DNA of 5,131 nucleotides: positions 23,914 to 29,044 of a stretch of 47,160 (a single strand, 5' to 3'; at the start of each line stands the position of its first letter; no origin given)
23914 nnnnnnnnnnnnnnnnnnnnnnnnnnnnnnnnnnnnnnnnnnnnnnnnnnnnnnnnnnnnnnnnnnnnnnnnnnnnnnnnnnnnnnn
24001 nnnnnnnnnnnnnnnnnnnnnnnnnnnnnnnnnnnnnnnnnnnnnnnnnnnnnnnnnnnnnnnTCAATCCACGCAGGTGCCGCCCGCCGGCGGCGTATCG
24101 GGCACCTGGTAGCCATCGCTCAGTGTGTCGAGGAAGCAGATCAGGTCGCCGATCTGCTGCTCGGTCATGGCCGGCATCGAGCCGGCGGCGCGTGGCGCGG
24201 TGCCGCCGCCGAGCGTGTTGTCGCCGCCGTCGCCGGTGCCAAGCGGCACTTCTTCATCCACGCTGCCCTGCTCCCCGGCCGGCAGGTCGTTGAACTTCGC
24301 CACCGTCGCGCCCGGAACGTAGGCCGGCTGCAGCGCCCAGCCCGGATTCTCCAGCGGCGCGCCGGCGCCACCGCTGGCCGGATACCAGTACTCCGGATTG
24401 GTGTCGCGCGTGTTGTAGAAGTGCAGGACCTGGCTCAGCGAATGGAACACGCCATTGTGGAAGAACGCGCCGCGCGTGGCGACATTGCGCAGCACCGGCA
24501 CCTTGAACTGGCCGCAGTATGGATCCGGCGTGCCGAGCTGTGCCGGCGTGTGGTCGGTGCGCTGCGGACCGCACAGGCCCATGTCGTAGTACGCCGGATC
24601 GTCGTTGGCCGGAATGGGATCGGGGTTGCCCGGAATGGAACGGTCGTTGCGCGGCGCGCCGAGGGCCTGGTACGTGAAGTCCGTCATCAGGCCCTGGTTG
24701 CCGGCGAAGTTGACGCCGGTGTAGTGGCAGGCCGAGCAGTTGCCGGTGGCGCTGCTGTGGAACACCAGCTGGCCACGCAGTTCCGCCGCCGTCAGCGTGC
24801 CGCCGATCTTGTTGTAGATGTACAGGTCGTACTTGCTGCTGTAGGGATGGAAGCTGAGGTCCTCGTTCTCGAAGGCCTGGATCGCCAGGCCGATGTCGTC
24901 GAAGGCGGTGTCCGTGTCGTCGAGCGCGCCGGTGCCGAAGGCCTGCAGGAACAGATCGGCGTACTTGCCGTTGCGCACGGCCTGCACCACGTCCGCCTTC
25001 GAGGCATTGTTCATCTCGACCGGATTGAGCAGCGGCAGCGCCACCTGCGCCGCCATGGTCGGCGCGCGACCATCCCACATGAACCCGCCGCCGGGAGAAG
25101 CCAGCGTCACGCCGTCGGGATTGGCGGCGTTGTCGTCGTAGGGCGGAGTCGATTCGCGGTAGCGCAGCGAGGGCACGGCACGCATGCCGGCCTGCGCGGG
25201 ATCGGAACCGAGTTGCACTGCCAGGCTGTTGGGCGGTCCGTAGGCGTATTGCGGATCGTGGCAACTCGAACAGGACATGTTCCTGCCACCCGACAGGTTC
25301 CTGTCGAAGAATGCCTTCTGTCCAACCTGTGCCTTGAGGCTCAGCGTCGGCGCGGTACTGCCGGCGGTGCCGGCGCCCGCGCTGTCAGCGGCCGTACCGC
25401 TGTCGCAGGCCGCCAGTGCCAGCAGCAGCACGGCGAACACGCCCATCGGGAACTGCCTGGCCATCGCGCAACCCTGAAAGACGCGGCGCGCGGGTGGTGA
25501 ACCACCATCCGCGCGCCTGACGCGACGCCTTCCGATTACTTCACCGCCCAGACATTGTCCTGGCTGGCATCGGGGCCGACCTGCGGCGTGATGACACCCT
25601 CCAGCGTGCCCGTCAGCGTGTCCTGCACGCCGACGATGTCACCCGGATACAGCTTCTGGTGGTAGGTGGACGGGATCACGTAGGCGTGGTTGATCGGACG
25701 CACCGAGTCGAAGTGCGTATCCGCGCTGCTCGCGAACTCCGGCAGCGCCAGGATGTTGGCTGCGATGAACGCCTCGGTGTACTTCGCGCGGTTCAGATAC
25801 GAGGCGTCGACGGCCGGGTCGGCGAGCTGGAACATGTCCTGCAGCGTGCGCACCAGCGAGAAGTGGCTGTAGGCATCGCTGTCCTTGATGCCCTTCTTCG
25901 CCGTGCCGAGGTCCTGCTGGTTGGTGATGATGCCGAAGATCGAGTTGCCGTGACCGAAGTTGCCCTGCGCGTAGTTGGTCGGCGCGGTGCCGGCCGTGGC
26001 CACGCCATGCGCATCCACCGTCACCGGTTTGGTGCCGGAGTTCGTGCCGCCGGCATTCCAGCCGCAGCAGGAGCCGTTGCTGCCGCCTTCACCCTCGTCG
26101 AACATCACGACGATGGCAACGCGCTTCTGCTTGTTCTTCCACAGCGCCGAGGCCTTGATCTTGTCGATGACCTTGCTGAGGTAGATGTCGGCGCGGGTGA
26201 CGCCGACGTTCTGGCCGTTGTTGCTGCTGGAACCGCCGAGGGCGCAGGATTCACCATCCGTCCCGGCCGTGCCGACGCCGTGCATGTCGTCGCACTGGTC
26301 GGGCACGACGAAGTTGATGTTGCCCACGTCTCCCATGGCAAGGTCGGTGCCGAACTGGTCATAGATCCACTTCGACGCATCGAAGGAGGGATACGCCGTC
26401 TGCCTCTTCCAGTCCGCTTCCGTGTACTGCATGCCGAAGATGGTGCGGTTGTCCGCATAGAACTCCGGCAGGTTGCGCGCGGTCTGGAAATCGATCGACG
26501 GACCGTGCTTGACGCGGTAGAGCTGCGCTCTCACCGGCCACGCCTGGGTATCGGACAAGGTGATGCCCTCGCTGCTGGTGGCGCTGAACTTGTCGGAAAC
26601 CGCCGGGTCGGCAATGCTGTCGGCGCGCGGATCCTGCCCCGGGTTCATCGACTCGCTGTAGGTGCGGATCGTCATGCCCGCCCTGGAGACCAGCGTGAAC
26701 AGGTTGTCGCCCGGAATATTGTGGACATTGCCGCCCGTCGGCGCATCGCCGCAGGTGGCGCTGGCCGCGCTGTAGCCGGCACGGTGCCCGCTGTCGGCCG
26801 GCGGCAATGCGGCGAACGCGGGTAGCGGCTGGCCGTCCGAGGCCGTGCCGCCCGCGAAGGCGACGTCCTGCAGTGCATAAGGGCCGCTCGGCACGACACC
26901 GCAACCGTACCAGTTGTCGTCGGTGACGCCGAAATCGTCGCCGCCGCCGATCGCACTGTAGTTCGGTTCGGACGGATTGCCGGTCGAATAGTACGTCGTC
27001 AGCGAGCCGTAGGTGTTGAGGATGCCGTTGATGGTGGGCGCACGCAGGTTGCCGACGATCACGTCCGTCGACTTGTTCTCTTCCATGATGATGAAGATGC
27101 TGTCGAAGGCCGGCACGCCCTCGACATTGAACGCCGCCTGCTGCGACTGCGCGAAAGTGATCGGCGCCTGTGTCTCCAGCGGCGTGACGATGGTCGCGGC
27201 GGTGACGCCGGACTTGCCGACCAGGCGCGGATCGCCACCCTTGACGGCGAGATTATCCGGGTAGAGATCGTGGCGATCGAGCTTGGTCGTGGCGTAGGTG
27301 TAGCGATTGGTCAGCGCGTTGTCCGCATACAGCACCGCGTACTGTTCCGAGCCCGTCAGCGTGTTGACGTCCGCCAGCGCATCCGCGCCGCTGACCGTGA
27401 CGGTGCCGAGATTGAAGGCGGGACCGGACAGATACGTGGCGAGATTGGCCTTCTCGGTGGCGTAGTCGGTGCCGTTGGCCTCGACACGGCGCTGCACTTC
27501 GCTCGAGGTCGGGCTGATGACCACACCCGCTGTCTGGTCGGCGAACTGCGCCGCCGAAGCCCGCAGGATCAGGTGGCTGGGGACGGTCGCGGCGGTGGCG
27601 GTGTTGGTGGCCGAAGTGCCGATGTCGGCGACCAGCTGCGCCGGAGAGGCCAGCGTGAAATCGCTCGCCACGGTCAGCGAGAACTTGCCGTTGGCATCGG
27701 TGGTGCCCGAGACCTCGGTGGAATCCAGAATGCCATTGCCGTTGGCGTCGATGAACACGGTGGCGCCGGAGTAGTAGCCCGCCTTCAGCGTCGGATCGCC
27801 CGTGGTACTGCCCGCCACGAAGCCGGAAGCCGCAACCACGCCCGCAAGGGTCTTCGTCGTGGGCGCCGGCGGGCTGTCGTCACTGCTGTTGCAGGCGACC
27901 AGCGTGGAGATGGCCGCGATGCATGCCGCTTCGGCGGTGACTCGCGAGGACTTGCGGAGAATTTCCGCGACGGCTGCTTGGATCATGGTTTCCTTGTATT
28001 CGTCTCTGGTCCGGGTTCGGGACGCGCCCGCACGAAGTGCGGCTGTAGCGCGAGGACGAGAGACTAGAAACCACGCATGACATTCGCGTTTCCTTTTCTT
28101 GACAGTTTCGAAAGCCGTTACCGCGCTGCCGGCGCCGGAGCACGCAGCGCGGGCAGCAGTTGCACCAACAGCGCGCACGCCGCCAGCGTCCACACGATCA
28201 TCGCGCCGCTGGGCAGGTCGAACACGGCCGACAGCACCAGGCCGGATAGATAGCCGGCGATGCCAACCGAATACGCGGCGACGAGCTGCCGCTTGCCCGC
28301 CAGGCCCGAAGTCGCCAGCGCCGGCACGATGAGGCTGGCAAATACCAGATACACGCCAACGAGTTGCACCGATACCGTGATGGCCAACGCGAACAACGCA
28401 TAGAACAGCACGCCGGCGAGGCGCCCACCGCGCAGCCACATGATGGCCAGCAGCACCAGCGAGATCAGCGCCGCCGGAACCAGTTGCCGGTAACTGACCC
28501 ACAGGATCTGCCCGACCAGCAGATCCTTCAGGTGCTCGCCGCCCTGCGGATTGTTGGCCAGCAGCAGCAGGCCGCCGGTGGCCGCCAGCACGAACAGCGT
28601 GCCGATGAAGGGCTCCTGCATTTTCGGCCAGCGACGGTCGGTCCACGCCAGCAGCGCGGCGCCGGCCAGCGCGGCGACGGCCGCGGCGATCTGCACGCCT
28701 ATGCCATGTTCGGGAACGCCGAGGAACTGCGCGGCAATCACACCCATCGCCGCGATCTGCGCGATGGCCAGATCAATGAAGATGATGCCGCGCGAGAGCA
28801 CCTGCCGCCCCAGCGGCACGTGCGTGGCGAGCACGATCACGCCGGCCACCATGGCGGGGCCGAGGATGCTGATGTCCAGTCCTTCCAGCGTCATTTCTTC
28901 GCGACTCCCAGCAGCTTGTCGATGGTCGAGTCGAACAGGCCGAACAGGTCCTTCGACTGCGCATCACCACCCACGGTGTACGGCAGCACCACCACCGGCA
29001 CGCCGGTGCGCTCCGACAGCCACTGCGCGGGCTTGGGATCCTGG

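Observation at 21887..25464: Tight operon: di-haem CCP/MauG-family enzyme, two paralogous orphan lipoproteins and a P4H-type oxygenase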

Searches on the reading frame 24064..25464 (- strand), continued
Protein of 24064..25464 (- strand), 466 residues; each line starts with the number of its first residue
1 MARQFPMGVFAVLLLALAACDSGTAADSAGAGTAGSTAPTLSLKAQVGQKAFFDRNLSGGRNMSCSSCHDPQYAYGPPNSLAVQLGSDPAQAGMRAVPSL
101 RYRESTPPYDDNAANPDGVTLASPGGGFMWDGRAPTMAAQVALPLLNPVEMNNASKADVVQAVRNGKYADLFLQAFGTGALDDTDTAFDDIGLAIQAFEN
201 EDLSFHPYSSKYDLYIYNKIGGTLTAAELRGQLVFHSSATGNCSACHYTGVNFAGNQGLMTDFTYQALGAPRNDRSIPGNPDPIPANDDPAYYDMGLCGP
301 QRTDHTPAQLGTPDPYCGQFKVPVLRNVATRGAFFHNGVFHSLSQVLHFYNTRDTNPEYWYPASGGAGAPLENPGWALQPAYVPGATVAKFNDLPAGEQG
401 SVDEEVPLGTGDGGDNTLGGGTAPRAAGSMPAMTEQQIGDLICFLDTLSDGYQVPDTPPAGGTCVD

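Call 56: get_annotated_region(hit=H52, flank=6000)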
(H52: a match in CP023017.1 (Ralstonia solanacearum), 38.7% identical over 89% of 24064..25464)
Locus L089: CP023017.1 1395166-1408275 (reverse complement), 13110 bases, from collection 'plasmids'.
description: Ralstonia solanacearum strain SL3022 plasmid unnamed, complete sequence
organism: Ralstonia solanacearum (NCBI taxid 305)
taxonomy: Bacteria; Pseudomonadota; Betaproteobacteria; Burkholderiales; Burkholderiaceae; Ralstonia; Ralstonia solanacearum
host: -; source: Solanum tuberosum,single cell,Potato bacterial wilt; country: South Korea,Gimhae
typing (MOB-suite, as given by PLSDB): non-mobilizable
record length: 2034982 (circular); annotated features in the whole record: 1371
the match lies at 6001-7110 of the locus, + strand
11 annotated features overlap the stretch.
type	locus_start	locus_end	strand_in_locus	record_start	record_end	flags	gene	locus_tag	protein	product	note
CDS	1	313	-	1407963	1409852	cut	-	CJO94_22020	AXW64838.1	hybrid sensor histidine kinase/response regulator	-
CDS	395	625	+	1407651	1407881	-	-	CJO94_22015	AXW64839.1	hypothetical protein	-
CDS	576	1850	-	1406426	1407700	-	-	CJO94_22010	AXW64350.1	MFS transporter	-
CDS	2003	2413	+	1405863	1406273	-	-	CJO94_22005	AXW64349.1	hypothetical protein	-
CDS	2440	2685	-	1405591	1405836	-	-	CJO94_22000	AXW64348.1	hypothetical protein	-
CDS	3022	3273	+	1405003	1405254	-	-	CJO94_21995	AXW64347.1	hypothetical protein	-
CDS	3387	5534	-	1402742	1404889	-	-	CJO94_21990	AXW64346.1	acid phosphatase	-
CDS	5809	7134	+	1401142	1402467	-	-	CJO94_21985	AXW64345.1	cytochrome-c peroxidase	-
CDS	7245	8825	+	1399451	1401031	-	-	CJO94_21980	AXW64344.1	hypothetical protein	-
CDS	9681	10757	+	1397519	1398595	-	-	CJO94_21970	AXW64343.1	hypothetical protein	-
CDS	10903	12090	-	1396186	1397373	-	-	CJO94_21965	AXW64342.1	metallophosphoesterase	-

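Call 57: search_protein_families(library=pfam, proteins=[L087:3920-5503:-, L088:4087-5625:-, L089:3387-5534:-, L089:7245-8825:+], max_evalue=0.001)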
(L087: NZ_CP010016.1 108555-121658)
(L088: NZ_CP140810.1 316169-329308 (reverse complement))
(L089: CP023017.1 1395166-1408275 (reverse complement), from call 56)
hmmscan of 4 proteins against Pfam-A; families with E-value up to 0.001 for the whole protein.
L087:3920-5503:- (527 aa): 2 families
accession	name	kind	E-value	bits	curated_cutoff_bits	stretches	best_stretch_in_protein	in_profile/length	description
PF04185.19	Phosphoesterase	-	1.1e-100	337.7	23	1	35-494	1-356/356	Phosphoesterase family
PF00884.28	Sulfatase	-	4e-07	30.1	25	1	346-479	175-287/301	Sulfatase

L088:4087-5625:- (512 aa): 1 family
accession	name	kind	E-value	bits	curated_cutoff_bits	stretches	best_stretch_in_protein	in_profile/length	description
PF04185.19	Phosphoesterase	-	2.2e-96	323.6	23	1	34-481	1-356/356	Phosphoesterase family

L089:3387-5534:- (715 aa): 2 families
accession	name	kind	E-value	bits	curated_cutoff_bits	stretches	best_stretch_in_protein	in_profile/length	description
PF04185.19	Phosphoesterase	-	3.1e-85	286.9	23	1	209-682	1-356/356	Phosphoesterase family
PF00884.28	Sulfatase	-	1.1e-07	31.9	25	1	532-667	174-287/301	Sulfatase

L089:7245-8825:+ (526 aa): 3 families
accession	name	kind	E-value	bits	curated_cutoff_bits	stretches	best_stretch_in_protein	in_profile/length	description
PF03741.22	TerC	-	1e-45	156.1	27.8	1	15-203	2-177/178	Integral membrane protein TerC family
PF03471.22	CorC_HlyC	-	4.1e-17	62.4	27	1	437-516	2-80/81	Transporter associated domain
PF00571.33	CBS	-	4.3e-05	24.2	24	0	374-423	7-56/57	CBS domain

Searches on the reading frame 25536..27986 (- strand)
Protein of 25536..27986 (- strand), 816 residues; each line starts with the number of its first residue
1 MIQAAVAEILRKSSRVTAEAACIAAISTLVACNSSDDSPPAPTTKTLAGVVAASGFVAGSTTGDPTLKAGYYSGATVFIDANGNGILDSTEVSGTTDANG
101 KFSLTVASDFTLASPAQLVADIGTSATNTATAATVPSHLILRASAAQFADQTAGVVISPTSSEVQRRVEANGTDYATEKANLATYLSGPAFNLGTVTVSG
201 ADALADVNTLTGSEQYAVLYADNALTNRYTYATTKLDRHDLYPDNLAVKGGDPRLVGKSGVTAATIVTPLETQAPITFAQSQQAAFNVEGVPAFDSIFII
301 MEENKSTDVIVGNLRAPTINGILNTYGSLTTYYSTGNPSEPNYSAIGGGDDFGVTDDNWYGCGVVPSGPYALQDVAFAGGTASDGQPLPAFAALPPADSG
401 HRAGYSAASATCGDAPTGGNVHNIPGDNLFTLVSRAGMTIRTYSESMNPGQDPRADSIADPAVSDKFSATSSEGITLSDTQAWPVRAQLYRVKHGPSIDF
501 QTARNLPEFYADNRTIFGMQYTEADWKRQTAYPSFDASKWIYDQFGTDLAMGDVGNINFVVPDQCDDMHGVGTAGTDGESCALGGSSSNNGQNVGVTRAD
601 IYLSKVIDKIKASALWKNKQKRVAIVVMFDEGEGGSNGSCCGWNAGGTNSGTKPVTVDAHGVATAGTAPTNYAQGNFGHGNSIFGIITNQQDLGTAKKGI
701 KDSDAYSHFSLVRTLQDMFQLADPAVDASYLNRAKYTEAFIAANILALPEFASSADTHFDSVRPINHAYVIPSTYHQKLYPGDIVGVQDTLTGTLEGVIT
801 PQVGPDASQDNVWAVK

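Call 6: search_protein_families(library=pfam, proteins=[window:25536-27986:-], max_evalue=0.01)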
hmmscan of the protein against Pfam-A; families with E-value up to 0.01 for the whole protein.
window:25536-27986:- (816 aa): 1 family
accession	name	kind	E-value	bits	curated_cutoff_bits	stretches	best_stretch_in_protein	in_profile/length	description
PF04185.19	Phosphoesterase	-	1.2e-10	41.5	23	1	333-721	125-355/356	Phosphoesterase family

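Call 7: search_protein_families(library=ncbifam, proteins=[window:25536-27986:-], max_evalue=0.01)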
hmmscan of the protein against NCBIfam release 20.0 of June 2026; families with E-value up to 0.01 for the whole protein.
window:25536-27986:- (816 aa): 0 families

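Call 31: search_solved_structures(query=window:25536-27986:-, max_evalue=1, show_alignments=2)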
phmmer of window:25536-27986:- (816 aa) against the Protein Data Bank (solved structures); distinct sequences matched with E-value up to 1: 0.

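Call 32: search_protein_families(library=pfam, proteins=[window:25536-27986:-], max_evalue=10)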
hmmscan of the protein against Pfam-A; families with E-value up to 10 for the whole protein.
window:25536-27986:- (816 aa): 5 families
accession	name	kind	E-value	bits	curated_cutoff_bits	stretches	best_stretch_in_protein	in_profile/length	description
PF04185.19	Phosphoesterase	-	1.2e-10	41.5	23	2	333-721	125-355/356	Phosphoesterase family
PF05688.17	BIg21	-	0.025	15.6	27.4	1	79-131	48-101/109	Bacterial Immunoglobulin-like 21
PF20009.4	GEVED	-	0.066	14.5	24.4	1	76-109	3-41/78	GEVED domain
PF23657.1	DUF7151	-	0.075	13.4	27.2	1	79-95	26-42/46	Domain of unknown function (DUF7151)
PF13620.12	CarboxypepD_reg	-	1.9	9.4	32.3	1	73-106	15-45/82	Carboxypeptidase regulatory-like domain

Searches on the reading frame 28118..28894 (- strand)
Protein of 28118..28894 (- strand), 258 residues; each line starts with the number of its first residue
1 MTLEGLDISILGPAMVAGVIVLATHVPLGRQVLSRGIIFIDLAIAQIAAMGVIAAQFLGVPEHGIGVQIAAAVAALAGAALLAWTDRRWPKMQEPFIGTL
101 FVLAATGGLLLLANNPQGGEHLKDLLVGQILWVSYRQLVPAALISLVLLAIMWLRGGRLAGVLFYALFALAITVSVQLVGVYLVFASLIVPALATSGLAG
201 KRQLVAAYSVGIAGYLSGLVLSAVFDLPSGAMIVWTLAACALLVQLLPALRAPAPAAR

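Call 67: search_protein_families(library=pfam, proteins=[window:28118-28894:-], max_evalue=0.001)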
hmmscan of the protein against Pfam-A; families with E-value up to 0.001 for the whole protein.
window:28118-28894:- (258 aa): 1 family
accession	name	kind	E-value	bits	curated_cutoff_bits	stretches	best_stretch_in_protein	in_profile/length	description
PF00950.22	ABC-3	-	2.7e-21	76.7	20.1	2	10-154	4-143/258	ABC 3 transport family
